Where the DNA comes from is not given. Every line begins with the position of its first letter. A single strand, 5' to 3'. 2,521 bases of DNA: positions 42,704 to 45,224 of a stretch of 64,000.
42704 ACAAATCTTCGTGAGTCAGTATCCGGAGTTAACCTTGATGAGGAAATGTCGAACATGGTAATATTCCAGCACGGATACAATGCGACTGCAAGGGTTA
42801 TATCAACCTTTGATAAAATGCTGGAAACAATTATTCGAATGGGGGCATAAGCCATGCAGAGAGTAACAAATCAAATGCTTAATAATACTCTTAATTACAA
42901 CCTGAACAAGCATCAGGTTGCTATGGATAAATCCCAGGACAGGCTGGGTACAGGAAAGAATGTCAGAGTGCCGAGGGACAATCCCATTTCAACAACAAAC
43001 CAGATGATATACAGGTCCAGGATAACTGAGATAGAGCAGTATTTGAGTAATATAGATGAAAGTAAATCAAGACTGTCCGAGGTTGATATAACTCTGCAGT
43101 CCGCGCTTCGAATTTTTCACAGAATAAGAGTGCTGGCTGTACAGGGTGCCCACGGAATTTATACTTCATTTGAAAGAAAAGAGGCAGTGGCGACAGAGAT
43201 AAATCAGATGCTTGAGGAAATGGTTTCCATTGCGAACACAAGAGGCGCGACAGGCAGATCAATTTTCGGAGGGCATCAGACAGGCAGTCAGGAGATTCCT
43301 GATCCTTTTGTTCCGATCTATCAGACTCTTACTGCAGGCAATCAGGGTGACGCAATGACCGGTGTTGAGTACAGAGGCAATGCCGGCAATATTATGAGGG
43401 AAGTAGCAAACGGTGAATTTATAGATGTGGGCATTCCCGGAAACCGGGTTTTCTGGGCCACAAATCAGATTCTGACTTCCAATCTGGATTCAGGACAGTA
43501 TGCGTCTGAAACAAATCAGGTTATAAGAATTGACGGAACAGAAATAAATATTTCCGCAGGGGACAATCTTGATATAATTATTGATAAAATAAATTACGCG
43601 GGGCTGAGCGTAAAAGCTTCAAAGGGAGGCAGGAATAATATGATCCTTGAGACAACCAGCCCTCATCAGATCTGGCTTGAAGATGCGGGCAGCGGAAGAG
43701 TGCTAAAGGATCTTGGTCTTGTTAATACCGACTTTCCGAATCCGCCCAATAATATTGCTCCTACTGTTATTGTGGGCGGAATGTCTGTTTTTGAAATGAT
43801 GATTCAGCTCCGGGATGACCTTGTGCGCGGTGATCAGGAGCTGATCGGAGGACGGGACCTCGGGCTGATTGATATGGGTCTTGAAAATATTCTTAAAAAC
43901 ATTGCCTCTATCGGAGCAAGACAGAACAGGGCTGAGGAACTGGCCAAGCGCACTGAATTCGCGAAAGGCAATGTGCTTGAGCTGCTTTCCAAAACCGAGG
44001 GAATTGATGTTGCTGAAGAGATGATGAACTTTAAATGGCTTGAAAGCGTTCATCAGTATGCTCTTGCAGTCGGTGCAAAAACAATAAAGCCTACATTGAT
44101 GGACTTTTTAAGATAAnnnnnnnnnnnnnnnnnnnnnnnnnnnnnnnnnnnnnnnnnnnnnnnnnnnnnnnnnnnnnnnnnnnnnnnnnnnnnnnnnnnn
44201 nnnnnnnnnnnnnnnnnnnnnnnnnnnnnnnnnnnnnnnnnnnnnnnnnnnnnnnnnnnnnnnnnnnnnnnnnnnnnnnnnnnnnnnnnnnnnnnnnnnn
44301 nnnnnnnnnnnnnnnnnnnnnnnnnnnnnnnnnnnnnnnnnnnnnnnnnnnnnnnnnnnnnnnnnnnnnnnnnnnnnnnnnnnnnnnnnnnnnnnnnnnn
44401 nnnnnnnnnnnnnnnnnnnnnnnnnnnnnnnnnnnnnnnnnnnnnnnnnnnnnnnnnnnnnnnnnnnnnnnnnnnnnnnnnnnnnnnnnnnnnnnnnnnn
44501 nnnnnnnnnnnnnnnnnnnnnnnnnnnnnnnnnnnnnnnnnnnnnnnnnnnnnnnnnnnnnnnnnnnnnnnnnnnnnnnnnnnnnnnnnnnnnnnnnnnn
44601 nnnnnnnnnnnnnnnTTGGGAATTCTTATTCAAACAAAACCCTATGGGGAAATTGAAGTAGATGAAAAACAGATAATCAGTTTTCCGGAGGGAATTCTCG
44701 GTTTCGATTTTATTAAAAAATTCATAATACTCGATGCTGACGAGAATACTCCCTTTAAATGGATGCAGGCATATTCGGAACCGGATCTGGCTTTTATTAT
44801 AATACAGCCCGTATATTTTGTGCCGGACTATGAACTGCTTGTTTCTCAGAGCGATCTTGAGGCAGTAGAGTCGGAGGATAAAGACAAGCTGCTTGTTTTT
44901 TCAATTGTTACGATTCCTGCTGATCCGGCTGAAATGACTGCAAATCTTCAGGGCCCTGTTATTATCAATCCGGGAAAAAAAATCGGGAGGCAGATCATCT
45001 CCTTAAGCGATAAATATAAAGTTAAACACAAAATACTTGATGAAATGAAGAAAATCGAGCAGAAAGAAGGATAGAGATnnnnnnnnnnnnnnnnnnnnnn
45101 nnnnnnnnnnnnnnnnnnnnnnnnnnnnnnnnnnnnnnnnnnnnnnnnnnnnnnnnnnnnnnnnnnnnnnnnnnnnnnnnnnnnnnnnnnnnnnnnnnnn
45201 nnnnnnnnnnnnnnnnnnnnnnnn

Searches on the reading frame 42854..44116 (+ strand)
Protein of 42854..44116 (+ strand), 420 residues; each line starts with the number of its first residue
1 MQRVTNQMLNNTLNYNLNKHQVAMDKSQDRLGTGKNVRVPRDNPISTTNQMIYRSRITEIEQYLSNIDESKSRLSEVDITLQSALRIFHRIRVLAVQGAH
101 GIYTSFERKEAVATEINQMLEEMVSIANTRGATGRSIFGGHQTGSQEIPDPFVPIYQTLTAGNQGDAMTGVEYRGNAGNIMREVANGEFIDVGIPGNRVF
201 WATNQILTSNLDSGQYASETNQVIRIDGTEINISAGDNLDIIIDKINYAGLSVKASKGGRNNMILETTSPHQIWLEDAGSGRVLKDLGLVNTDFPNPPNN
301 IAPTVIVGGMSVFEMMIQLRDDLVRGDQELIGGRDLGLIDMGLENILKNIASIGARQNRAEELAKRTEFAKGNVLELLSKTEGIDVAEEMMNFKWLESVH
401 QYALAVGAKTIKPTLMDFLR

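Call 30: search_protein_families(library=pfam, proteins=[window:42854-44116:+], max_evalue=0.0001)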
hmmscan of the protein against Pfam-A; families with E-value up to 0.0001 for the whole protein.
window:42854-44116:+ (420 aa): 2 families
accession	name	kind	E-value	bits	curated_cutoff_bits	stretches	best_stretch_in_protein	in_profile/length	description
PF00669.25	Flagellin_N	-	1.7e-14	54.5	26.6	1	6-143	3-139/139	Bacterial flagellin N-terminal helical region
PF00700.27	Flagellin_C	-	9.5e-08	32.7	23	1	337-412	2-77/86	Bacterial flagellin C-terminal helical region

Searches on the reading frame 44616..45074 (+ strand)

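Call 30: search_protein_families(library=pfam, proteins=[window:44616-45074:+], max_evalue=0.0001)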
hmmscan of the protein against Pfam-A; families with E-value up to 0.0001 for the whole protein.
window:44616-45074:+ (152 aa): 1 family
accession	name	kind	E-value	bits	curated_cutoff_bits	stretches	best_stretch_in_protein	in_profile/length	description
PF02623.20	FliW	-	6.9e-39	132.9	25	1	21-140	1-122/122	FliW protein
